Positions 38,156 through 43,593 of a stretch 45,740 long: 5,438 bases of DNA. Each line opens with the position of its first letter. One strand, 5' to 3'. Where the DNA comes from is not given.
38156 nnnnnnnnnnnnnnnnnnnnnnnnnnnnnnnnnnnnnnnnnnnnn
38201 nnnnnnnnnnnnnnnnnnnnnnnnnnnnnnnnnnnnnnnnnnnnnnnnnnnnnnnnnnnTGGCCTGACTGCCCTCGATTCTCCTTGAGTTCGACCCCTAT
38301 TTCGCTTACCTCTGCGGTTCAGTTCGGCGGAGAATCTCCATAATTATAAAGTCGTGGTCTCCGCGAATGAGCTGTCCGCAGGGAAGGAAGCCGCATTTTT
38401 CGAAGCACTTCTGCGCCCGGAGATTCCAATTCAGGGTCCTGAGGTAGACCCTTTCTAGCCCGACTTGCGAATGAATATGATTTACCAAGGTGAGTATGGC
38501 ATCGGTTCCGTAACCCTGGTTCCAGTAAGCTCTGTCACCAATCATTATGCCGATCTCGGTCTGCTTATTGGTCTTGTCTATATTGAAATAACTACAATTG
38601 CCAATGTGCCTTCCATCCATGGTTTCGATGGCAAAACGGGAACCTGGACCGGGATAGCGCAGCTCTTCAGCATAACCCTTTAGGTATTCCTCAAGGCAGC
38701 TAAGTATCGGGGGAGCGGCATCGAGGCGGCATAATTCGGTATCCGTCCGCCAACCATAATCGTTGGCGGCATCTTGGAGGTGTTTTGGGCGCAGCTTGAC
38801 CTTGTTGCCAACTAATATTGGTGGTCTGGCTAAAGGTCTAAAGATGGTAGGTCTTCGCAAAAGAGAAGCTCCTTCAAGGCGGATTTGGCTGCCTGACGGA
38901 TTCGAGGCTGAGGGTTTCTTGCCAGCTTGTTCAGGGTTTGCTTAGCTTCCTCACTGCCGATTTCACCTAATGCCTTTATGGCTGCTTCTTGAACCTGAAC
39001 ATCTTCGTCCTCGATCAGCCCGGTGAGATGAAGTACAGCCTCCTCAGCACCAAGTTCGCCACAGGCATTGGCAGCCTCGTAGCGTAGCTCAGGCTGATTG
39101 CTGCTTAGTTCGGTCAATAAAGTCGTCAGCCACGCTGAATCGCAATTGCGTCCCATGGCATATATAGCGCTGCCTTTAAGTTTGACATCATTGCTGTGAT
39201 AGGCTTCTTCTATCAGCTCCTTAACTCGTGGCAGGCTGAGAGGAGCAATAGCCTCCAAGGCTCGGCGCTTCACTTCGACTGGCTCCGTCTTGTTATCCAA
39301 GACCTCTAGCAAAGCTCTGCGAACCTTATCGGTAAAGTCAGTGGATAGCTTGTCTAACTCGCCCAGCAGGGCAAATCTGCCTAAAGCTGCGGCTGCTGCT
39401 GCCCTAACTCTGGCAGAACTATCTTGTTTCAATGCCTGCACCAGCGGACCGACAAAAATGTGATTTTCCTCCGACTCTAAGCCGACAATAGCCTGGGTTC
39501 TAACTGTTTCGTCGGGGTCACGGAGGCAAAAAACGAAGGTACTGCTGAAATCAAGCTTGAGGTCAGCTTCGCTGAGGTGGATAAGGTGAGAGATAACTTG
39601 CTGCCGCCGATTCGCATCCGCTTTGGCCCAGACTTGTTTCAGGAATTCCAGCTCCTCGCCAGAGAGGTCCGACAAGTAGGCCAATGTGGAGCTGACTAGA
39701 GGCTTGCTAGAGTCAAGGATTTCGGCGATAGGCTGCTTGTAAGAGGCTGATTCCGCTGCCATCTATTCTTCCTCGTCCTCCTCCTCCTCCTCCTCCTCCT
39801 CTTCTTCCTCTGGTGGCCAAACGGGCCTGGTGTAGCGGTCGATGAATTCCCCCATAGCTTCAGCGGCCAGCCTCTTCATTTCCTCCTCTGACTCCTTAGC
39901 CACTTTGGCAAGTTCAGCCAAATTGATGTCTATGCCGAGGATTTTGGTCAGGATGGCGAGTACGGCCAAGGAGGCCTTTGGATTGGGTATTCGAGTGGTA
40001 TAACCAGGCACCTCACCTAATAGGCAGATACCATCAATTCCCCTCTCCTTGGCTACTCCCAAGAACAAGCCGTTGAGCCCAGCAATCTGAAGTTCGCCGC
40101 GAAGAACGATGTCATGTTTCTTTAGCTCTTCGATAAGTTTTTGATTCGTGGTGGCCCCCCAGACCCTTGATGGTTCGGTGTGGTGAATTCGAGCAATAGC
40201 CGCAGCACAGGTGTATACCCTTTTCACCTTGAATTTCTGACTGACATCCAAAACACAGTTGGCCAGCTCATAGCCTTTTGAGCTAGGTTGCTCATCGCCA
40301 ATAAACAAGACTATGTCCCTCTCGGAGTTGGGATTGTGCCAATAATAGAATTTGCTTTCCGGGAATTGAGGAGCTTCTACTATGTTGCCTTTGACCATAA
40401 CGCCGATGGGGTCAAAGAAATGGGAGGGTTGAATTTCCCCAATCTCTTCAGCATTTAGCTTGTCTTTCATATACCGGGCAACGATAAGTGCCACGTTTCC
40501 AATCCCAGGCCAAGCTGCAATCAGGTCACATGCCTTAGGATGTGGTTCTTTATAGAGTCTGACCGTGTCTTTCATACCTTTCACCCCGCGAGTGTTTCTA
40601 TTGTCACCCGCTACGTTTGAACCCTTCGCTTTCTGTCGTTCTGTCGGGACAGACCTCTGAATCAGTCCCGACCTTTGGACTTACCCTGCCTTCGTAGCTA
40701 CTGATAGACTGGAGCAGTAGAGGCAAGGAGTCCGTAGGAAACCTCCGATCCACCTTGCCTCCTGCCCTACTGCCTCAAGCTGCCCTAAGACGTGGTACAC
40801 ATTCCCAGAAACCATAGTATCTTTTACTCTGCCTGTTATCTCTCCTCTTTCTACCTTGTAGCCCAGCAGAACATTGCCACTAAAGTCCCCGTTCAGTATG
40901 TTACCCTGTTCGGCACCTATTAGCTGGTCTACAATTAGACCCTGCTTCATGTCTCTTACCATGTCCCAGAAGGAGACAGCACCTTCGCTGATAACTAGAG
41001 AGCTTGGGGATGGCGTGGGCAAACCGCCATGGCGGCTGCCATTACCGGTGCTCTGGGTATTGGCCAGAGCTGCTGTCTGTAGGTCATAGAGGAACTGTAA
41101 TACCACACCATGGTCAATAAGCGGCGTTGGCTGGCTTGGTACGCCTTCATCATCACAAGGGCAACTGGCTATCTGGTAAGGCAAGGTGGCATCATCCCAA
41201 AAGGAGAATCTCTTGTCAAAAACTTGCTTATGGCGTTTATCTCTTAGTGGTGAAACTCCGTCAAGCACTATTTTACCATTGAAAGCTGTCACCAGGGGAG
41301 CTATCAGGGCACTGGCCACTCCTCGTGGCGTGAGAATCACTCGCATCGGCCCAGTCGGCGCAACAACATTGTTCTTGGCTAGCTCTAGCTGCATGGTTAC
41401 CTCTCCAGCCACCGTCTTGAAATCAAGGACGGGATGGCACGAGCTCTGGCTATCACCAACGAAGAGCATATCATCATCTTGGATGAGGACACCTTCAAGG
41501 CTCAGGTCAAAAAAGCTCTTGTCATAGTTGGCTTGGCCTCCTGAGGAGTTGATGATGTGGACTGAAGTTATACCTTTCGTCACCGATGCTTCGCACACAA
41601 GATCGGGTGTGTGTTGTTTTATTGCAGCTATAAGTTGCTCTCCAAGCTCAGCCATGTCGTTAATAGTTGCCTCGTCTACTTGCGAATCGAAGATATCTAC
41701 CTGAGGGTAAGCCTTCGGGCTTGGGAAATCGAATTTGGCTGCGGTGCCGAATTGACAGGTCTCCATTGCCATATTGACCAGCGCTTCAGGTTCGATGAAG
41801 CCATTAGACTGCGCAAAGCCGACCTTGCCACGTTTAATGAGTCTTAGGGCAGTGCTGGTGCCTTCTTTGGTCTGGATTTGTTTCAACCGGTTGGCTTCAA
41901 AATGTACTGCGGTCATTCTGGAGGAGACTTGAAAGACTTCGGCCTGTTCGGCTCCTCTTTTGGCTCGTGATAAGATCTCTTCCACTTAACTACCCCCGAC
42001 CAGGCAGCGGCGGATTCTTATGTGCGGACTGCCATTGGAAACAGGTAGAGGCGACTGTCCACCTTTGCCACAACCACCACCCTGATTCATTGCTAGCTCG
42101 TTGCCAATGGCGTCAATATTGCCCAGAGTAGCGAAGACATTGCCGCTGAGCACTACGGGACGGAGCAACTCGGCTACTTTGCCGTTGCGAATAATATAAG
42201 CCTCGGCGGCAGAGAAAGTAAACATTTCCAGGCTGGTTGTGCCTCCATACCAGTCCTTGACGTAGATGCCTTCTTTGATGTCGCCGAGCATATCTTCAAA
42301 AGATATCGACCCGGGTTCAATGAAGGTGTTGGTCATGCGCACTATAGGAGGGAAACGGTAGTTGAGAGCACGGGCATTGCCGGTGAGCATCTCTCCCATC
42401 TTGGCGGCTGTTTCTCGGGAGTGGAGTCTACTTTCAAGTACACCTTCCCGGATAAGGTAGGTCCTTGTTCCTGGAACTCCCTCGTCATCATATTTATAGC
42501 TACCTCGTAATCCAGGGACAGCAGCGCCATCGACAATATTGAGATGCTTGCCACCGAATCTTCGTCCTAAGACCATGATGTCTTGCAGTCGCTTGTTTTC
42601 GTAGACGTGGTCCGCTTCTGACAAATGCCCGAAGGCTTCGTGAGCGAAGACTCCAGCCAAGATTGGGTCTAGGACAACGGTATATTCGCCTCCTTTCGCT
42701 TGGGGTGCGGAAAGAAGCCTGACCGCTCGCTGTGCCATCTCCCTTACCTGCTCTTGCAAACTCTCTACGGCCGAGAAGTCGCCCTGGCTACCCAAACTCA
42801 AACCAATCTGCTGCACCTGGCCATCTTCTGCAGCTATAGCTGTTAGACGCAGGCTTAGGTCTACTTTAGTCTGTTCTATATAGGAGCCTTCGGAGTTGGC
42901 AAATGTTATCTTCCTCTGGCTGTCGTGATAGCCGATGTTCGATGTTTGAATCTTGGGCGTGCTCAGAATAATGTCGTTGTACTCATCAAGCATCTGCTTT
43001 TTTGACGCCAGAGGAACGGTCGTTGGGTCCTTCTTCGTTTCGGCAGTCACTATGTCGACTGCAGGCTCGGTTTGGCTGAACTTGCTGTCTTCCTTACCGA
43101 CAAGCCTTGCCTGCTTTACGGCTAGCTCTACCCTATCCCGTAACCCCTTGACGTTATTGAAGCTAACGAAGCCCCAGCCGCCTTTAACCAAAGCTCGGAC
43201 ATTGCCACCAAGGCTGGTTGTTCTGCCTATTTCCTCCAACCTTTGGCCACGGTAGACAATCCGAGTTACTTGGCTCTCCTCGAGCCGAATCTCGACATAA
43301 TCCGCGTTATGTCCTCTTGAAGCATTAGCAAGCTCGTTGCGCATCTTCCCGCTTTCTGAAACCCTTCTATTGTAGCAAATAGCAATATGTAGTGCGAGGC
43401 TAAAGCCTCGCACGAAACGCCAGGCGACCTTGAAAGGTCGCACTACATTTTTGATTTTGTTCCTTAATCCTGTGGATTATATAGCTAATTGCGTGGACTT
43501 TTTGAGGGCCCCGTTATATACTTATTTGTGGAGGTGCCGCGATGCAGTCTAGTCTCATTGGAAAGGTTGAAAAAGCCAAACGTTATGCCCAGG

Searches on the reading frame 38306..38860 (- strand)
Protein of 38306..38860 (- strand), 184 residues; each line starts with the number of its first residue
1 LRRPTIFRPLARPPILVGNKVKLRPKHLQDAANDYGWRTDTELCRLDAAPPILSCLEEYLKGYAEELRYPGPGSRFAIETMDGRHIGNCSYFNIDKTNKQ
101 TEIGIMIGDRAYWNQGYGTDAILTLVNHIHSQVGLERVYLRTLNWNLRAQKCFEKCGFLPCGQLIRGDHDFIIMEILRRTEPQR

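Call 11: search_protein_families(library=pfam, proteins=[window:38306-38860:-], max_evalue=0.00001)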
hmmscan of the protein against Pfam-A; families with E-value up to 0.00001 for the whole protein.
window:38306-38860:- (184 aa): 2 families
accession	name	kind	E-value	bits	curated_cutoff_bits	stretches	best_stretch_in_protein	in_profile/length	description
PF13302.13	Acetyltransf_3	-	2.3e-20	74.2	25.4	1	21-158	2-137/138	Acetyltransferase (GNAT) domain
PF00583.31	Acetyltransf_1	-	1.8e-12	48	20.7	1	67-158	28-116/116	Acetyltransferase (GNAT) family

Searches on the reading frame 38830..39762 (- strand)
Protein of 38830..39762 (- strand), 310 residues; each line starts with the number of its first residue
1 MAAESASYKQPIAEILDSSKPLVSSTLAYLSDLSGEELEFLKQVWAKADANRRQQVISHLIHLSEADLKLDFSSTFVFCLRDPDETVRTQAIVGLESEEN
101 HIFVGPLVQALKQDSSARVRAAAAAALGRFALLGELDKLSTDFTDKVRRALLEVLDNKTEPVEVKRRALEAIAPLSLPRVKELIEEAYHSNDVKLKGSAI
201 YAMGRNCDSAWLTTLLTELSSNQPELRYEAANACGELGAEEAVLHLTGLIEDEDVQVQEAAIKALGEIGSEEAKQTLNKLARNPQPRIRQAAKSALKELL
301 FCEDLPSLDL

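Call 11: search_protein_families(library=pfam, proteins=[window:38830-39762:-], max_evalue=0.00001)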
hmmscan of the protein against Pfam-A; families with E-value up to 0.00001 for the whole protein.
window:38830-39762:- (310 aa): 7 families
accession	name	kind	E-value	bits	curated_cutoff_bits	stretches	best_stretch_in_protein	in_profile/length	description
PF13646.12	HEAT_2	-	8e-29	100.2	27.7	2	214-297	3-88/88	HEAT repeats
PF02985.28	HEAT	-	4.1e-21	73.5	23.5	0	105-131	3-28/31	HEAT repeat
PF13513.12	HEAT_EZ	-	6.7e-12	46.1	27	0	104-130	30-55/55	HEAT-like repeat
PF03130.22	HEAT_PBS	-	3.3e-10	39.9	20.9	0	257-280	1-24/27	PBS lyase HEAT-like repeat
PF00514.29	Arm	-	2e-07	31.2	20.6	0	104-128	14-37/41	Armadillo/beta-catenin-like repeat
PF12717.13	Cnd1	-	5.1e-07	30.3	26.4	0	211-279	22-96/162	non-SMC mitotic condensation complex subunit 1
PF25786.1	HEAT_GCN1_C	-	7.8e-07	29.7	27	0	100-173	25-92/151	GCN1-like, C-terminal HEAT repeats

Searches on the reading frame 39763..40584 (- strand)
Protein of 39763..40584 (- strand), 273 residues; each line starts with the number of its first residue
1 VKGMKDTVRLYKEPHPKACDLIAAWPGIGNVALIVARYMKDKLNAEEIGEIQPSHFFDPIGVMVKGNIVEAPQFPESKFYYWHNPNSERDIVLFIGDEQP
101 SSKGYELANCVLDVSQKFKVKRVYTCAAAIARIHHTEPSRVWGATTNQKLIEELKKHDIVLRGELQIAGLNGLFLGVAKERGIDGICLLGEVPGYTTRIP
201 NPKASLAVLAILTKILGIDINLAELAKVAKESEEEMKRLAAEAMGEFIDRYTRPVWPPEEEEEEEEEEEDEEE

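Call 11: search_protein_families(library=pfam, proteins=[window:39763-40584:-], max_evalue=0.00001)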
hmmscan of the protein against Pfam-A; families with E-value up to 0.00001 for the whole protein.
window:39763-40584:- (273 aa): 1 family
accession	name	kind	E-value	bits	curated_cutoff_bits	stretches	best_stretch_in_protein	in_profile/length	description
PF09754.15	PAC2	-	3.5e-48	164.7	25.8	1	21-240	1-215/215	PAC2 family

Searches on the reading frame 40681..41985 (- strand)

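Call 11: search_protein_families(library=pfam, proteins=[window:40681-41985:-], max_evalue=0.00001)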
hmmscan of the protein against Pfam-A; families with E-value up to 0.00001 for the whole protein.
window:40681-41985:- (434 aa): 2 families
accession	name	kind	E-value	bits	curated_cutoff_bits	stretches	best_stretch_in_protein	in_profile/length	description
PF19289.4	PmbA_TldD_3rd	-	5e-59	199.6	22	1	211-430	1-219/220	PmbA/TldA metallopeptidase C-terminal domain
PF01523.21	PmbA_TldD_1st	-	1.1e-07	32.4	20.9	1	15-74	1-62/65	PmbA/TldA metallopeptidase domain 1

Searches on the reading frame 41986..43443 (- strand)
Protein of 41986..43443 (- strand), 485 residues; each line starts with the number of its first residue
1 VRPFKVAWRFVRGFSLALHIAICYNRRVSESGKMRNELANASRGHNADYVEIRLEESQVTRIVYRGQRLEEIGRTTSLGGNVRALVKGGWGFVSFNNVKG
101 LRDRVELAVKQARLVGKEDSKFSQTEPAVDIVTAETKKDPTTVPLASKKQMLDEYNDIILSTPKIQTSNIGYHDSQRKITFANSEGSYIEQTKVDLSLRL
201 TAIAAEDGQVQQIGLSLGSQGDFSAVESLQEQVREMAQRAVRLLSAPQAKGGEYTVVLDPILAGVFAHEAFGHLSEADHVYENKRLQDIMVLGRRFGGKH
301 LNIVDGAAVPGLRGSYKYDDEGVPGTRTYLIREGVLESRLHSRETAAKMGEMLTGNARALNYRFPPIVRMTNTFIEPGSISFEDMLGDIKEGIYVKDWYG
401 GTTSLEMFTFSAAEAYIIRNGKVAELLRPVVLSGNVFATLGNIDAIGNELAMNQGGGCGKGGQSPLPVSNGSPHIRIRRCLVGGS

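Call 11: search_protein_families(library=pfam, proteins=[window:41986-43443:-], max_evalue=0.00001)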
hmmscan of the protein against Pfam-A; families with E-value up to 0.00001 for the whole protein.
window:41986-43443:- (485 aa): 3 families
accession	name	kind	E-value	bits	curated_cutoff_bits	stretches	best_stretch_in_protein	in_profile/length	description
PF19289.4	PmbA_TldD_3rd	-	1.5e-58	198.1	22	1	252-484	2-220/220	PmbA/TldA metallopeptidase C-terminal domain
PF19290.4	PmbA_TldD_2nd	-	3.7e-13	50.3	20.9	1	139-244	2-109/109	PmbA/TldA metallopeptidase central domain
PF01523.21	PmbA_TldD_1st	-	1.3e-11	44.9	20.9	1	50-112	1-65/65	PmbA/TldA metallopeptidase domain 1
